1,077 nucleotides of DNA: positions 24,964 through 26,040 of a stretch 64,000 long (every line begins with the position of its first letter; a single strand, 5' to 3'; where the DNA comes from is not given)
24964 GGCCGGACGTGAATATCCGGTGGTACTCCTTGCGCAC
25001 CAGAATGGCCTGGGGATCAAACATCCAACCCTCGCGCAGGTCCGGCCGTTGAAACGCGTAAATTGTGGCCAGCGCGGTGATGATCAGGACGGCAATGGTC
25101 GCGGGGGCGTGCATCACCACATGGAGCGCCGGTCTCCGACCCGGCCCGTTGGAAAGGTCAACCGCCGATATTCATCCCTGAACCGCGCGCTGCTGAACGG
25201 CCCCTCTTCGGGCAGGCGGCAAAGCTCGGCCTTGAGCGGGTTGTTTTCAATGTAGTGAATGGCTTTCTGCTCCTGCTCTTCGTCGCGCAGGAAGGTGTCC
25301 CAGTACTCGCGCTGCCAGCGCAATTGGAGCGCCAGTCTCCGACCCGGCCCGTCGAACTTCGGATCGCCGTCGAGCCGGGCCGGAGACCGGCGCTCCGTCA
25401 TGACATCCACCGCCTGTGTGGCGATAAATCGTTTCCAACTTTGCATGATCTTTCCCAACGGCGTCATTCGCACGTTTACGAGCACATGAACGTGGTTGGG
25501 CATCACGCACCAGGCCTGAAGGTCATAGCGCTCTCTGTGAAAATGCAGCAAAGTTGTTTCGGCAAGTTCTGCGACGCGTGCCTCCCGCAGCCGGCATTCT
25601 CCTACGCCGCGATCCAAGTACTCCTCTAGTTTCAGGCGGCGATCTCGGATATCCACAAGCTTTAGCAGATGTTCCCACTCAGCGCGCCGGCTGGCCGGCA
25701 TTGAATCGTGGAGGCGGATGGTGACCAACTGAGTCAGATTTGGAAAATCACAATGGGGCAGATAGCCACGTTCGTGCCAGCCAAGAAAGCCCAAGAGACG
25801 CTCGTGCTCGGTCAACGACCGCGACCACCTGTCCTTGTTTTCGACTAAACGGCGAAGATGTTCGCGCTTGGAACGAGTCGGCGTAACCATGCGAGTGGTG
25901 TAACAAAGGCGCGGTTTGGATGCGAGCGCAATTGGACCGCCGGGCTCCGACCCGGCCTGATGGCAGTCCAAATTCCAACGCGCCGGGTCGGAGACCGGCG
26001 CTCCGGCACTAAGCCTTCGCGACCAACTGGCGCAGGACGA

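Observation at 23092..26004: Two paralogous RAYT-type HUH transposase genes side by side, each embedded in a different REP hairpin family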

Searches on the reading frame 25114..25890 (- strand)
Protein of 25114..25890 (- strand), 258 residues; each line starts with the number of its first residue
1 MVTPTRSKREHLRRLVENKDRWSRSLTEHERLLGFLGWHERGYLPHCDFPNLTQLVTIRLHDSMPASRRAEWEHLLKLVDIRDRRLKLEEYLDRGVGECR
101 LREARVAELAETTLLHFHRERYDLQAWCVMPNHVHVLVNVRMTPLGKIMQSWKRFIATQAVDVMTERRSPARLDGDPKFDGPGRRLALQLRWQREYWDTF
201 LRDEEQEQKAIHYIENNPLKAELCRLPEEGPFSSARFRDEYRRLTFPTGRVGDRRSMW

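Call 3: search_protein_families(library=pfam, proteins=[window:25114-25890:-], max_evalue=0.01)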
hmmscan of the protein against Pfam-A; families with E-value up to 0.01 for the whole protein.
window:25114-25890:- (258 aa): 1 family
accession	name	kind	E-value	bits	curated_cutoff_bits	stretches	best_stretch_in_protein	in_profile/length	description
PF01797.21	Y1_Tnp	-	5.8e-05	23.7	23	1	118-155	37-75/121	Transposase IS200 like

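Call 20: find_homologous_proteins(query=window:25114-25890:-, max_evalue=0.00001)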
Query window:25114-25890:- (258 aa): 5082 proteins with E <= 0.00001 among 6578 candidates; the best 120 are listed.
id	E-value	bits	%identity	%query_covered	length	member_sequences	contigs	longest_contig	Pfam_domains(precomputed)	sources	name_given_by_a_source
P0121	3.6e-173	592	100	100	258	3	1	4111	-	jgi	jgi:type I restriction enzyme R subunit/putative DNA methylase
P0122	1.5e-171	587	99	100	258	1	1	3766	-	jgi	jgi:type I restriction enzyme R subunit/putative DNA methylase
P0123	1.2e-114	400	70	97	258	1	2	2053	PF01797.22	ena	-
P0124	3.1e-114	399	72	94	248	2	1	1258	-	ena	-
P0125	2.4e-113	396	69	95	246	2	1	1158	-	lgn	-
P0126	2.8e-111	389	68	94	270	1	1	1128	PF01797.22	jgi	jgi:putative transposase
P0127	6.2e-109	382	68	95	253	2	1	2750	PF01797.22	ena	-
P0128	9.1e-109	381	67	97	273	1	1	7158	-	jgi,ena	-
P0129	1.4e-108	380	68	95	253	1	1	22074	PF01797.22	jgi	jgi:putative transposase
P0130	2.9e-108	379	67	96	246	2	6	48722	-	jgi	jgi:type I restriction enzyme R subunit/putative DNA methylase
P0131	3.1e-108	379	68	94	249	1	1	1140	-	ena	-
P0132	3.9e-108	379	69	95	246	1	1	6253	PF01797.22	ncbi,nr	ncbi:MAG TPA: transposase [Verrucomicrobiae bacterium]|nr:transposase [Verrucomicrobiae bacterium]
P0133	6.2e-108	378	68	95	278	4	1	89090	-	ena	-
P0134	7.4e-108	378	68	94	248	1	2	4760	-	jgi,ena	jgi:type I restriction enzyme R subunit/putative DNA methylase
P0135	1.2e-107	377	71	95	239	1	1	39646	PF01797.22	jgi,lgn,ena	jgi:type I restriction enzyme R subunit/putative DNA methylase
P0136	1.3e-107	377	67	95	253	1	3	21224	PF01797.22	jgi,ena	jgi:type I restriction enzyme R subunit/putative DNA methylase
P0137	4.4e-107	376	69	96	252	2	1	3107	PF01797.22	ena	-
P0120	4.6e-107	375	68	96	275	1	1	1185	PF01797.22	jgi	jgi:putative transposase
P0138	9.8e-107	374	66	95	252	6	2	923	PF01797.22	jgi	-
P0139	1.3e-106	374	66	97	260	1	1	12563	PF01797.22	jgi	-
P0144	5.4e-106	372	64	97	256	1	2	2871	PF01797.22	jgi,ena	-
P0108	6.1e-106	372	66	95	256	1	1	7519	PF01797.22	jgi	jgi:putative transposase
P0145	6.5e-106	372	69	97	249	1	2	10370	PF01797.22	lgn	-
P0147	1.5e-105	371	64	97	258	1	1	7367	PF01797.22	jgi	jgi:type I restriction enzyme R subunit/putative DNA methylase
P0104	1.6e-105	370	68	95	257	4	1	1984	PF01797.22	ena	-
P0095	2.8e-105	370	66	96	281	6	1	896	PF01797.22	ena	-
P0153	7.9e-105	368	67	97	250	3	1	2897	PF01797.22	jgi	-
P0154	1.0e-104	368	68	95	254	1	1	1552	PF01797.22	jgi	jgi:putative transposase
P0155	1.1e-104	368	68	95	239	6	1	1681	PF01797.22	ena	-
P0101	1.5e-104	367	66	97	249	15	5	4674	PF01797.22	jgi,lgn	jgi:type I restriction enzyme R subunit/putative DNA methylase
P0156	2.6e-104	366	68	95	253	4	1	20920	PF01797.22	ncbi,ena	-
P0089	2.9e-104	366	66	95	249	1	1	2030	PF01797.22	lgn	-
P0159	5.1e-104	365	66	96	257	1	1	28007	PF01797.22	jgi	jgi:putative transposase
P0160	5.7e-104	365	67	96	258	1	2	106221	PF01797.22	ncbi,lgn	-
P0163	9.8e-104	365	67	94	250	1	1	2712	PF01797.22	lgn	-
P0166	1.7e-103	364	65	94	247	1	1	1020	PF01797.22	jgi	jgi:putative transposase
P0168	3.2e-103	363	66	97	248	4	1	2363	PF01797.22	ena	-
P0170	3.6e-103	363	65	97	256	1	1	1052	PF01797.22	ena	-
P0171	3.7e-103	363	64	95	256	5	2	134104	PF01797.22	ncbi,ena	-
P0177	7.5e-103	362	63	97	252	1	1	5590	PF01797.22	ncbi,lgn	-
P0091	7.9e-103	362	66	96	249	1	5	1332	PF01797.22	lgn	-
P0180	1.0e-102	361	65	96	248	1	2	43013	PF01797.22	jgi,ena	-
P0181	1.3e-102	361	66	96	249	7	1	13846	PF01797.22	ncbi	-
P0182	1.3e-102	361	66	96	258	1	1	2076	PF01797.22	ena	-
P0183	1.9e-102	360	65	95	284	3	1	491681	PF01797.22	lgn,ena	-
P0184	2.0e-102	360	65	94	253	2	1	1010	PF01797.22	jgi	jgi:type I restriction enzyme R subunit/putative DNA methylase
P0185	2.1e-102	360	66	94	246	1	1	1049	PF01797.22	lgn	-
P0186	2.2e-102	360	66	96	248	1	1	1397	PF01797.22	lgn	-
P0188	3.4e-102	360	65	96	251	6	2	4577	PF01797.22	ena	-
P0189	4.0e-102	359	65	97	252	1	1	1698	PF01797.22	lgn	-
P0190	4.6e-102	359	65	98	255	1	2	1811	PF01797.22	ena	-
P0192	6.0e-102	359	65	95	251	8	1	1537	PF01797.22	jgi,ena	-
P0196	1.0e-101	358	65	96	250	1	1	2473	PF01797.22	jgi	-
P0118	1.8e-101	357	65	95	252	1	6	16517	PF01797.22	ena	-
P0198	1.9e-101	357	65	96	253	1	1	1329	PF01797.22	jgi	-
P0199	2.0e-101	357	66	96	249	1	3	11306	PF01797.22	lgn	-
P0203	2.3e-101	357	66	94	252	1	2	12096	PF01797.22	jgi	jgi:type I restriction enzyme R subunit/putative DNA methylase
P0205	3.2e-101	356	63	95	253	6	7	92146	PF01797.22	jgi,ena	jgi:type I restriction enzyme R subunit/putative DNA methylase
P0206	3.7e-101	356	62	98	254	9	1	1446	PF01797.22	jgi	jgi:putative transposase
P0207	4.6e-101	356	66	95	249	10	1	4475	PF01797.22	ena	-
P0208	5.4e-101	356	66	99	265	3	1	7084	PF01797.22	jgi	-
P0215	1.0e-100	355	63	98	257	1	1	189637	PF01797.22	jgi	jgi:putative transposase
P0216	1.1e-100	355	67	94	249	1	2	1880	PF01797.22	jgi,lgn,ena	-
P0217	1.2e-100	355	66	95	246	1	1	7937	PF01797.22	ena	-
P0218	1.3e-100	354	65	95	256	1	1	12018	PF01797.22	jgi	jgi:putative transposase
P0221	1.7e-100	354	64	96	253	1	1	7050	PF01797.22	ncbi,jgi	-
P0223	2.1e-100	354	65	95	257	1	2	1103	PF01797.22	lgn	-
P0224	2.6e-100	353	63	97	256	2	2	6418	PF01797.22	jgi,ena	jgi:type I restriction enzyme R subunit/putative DNA methylase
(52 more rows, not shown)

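Call 34: search_solved_structures(query=window:25114-25890:-, max_evalue=1, show_alignments=2)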
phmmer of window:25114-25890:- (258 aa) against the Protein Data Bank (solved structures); distinct sequences matched with E-value up to 1: 1.
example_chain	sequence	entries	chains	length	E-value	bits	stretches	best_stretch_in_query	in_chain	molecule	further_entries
4er8_A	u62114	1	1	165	0.00071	22.3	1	188-253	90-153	TnpArep for protein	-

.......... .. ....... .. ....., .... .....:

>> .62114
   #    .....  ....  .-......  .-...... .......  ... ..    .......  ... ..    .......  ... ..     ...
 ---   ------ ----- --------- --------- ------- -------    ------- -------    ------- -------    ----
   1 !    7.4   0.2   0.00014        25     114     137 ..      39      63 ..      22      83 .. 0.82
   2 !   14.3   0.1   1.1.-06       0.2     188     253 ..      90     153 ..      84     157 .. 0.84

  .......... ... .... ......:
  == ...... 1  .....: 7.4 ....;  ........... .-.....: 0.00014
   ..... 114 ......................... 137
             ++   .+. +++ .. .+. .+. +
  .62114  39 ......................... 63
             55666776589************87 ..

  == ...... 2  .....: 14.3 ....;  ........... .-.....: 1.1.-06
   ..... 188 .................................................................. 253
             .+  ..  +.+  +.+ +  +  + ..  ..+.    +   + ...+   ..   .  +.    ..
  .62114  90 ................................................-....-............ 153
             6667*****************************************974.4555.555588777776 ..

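Call 35: find_related_loci(query=A2, collection=genome_contigs, flank=10000)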
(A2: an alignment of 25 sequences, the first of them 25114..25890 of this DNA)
Query A2 (258 aa) in genome_contigs; peptide patterns used: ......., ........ (x = any residue, [..] = any of these).
600 stretches matched a pattern (row limit reached: there are more); 568 encode a relative of the query (tblastn E <= 1e-3); the best 80 are kept; 80 distinct loci.
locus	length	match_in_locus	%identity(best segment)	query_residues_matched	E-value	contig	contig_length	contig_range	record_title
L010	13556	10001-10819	65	1-257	4e-116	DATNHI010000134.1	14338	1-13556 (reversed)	MAG TPA_asm: Verrucomicrobiia bacterium isolate SMAG_U11343 k141_1105367, whole genome shotgun sequence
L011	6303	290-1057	64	1-255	2e-108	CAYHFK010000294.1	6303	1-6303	MAG TPA_asm: uncultured Bifidobacterium sp. isolate ERP119702_co2_223 genome assembly, contig: NODE_9912_length_6303_cov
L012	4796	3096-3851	66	2-253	2e-108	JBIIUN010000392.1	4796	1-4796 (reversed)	MAG: Candidatus Kapaibacterium sp. isolate ME2004-09-02_3300034061_group2_bin113 Rohwer_bin2681_scaffold_30433_c1, whole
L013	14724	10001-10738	67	2-247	4e-108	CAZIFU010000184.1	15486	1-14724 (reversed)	MAG TPA_asm: uncultured Verrucomicrobiota bacterium isolate binchicken_co165_100 genome assembly, contig: k141_348521, w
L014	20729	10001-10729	66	6-249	3e-106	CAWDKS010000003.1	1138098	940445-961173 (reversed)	MAG: uncultured Verrucomicrobiae bacterium isolate MFD09286.bin.1.254 genome assembly, contig: contig_33281, whole genom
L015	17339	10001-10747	67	1-247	2e-106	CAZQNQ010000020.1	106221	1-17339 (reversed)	MAG TPA_asm: uncultured Bifidobacterium sp. isolate SRP344714_co2_359 genome assembly, contig: NODE_390_length_106221_co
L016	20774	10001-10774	63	1-258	1e-103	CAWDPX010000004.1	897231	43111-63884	MAG: uncultured Verrucomicrobiae bacterium isolate MFD01689.bin.2.14 genome assembly, contig: contig_15800, whole genome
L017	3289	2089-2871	63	1-256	2e-103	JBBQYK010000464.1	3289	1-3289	MAG: Verrucomicrobiota bacterium isolate Co_metawrap_2159 Cmw_2159_k141_8165246_length_3289_cov_21.9733, whole genome sh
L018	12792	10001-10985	62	6-249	1e-101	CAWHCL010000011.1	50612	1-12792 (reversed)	MAG: uncultured Verrucomicrobiae bacterium isolate MFD09286.bin.2.119 genome assembly, contig: contig_47234, whole genom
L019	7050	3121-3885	64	1-253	1e-101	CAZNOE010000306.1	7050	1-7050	MAG TPA_asm: uncultured Bifidobacteriaceae bacterium isolate SRP119689_co1_68 genome assembly, contig: NODE_17341_length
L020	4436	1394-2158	62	1-254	2e-100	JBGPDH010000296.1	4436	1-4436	MAG: Verrucomicrobiia bacterium isolate OBJ_0618_050_29 k141_5645227_length_4436_cov_9.0000, whole genome shotgun sequen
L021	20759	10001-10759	63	1-253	1e-99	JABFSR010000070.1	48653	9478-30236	MAG: Verrucomicrobia bacterium isolate WB-IL-17 seq_264, whole genome shotgun sequence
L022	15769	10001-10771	60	3-258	1e-99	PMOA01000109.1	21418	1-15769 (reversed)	MAG: Limisphaerales bacterium isolate palsa_1371 73.20110600_P1D.3_contig_16791, whole genome shotgun sequence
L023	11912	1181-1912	64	6-248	4e-99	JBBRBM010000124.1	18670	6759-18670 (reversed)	MAG: Verrucomicrobiota bacterium isolate Co_metawrap_2342 Cmw_2342_k141_9366213_length_18670_cov_10.9584, whole genome s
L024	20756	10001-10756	62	2-253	5e-99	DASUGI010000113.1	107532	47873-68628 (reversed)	MAG TPA_asm: Verrucomicrobiia bacterium isolate SMAG_U1401 k141_585149, whole genome shotgun sequence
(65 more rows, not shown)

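Call 55: predict_structure(alignment_id=A3)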
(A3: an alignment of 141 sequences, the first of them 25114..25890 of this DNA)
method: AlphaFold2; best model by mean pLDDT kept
length: 258 residues; sequences in the alignment: 141
mean_pLDDT: 83.5   pTM: 0.80
mean pLDDT of the five models: 83.5, 82.9, 80.9, 80.1, 76.8
residues with pLDDT >= 90: 131; 70-90: 76; 50-70: 35; < 50: 16
segments of 3 or more residues with pLDDT < 50: 1-4, 182-188, 256-258
pLDDT, mean of each block of 10 residues (from residue 1): 62 86 93 93 83 92 81 89 88 86 93 95 97 95 94 90 65 54 50 65 93 96 94 96 84 50
secondary structure, 60 per line:
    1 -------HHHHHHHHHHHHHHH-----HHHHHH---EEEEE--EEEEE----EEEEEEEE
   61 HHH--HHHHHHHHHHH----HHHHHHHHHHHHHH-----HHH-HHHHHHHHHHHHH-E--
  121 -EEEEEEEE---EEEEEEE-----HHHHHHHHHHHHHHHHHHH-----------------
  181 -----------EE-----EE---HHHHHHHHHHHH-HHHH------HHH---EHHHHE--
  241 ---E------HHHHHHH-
elements in order: H8-22 H28-33 E37-41 E44-48 E53-60 H66-76 H81-94 H104-116 E122-129 E133-139 H145-163 H204-215 H217-220 H234-237 H251-257

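Call 59: fold_search(model_id=the predicted structure, library=pdb)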
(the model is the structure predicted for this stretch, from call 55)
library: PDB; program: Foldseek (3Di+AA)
matches with E <= 10: 450; with E <= 0.001: 1
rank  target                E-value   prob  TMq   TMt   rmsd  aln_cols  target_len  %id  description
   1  4er8_A                4.1e-06  1.00  0.42  0.63  10.0       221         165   15  Structure of the REP associates tyrosine transposase bound to a REP hairpin (released 2012-08-15)
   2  2f4f_A                2.1e-03  1.00  0.29  0.53  14.3       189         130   16  Crystal structure of IS200 transposase (released 2005-12-13)
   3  2xma_A                2.1e-03  0.99  0.26  0.43  14.1       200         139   11  DEINOCOCCUS RADIODURANS ISDRA2 TRANSPOSASE RIGHT END DNA COMPLEX (released 2010-10-13)
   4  2xma_E                2.6e-03  0.99  0.26  0.43  14.0       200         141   11  DEINOCOCCUS RADIODURANS ISDRA2 TRANSPOSASE RIGHT END DNA COMPLEX (released 2010-10-13)
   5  2xma_B                3.6e-03  0.99  0.27  0.46  13.8       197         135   11  DEINOCOCCUS RADIODURANS ISDRA2 TRANSPOSASE RIGHT END DNA COMPLEX (released 2010-10-13)
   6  2xm3_C                5.1e-03  0.99  0.27  0.48  12.2       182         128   11  Deinococcus radiodurans ISDra2 Transposase Left end DNA complex (released 2010-10-13)
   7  2ec2_B                5.4e-03  0.99  0.28  0.50  12.3       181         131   14  Crystal structure of transposase from Sulfolobus tokodaii (released 2007-02-27)
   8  2ec2_F                6.0e-03  0.99  0.27  0.50  10.8       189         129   15  Crystal structure of transposase from Sulfolobus tokodaii (released 2007-02-27)
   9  2ec2_E                6.4e-03  0.99  0.28  0.51  11.2       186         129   12  Crystal structure of transposase from Sulfolobus tokodaii (released 2007-02-27)
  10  2ec2_D                7.2e-03  0.96  0.26  0.46  12.6       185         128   11  Crystal structure of transposase from Sulfolobus tokodaii (released 2007-02-27)
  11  2xo6_D                8.1e-03  0.97  0.25  0.45  12.4       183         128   11  DEINOCOCCUS RADIODURANS ISDRA2 TRANSPOSASE Y132F MUTANT COMPLEXED WITH LEFT END RECOGNITION AND CLEAVAGE SITE (released 2010-10-13)
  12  2xm3_B                8.5e-03  0.97  0.27  0.47  12.1       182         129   11  Deinococcus radiodurans ISDra2 Transposase Left end DNA complex (released 2010-10-13)
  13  2ec2_A                1.1e-02  0.99  0.30  0.55  12.1       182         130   15  Crystal structure of transposase from Sulfolobus tokodaii (released 2007-02-27)
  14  2xm3_A                1.1e-02  0.98  0.27  0.50  12.3       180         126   10  Deinococcus radiodurans ISDra2 Transposase Left end DNA complex (released 2010-10-13)
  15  2xqc_D                1.1e-02  0.97  0.27  0.47  12.2       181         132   11  DEINOCOCCUS RADIODURANS ISDRA2 TRANSPOSASE COMPLEXED WITH LEFT END RECOGNITION AND CLEAVAGE SITE AND ZN (released 2010-10-13)
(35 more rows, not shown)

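Call 62: search_protein_families(library=ncbifam, proteins=[window:25114-25890:-], max_evalue=0.01)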
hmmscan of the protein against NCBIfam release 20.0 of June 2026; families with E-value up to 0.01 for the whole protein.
window:25114-25890:- (258 aa): 1 family
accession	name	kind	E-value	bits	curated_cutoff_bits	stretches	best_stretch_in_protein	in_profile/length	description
NF047646.1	REP_Tyr_transpos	equivalog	1.4e-19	70.4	80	1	106-233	31-146/146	REP-associated tyrosine transposase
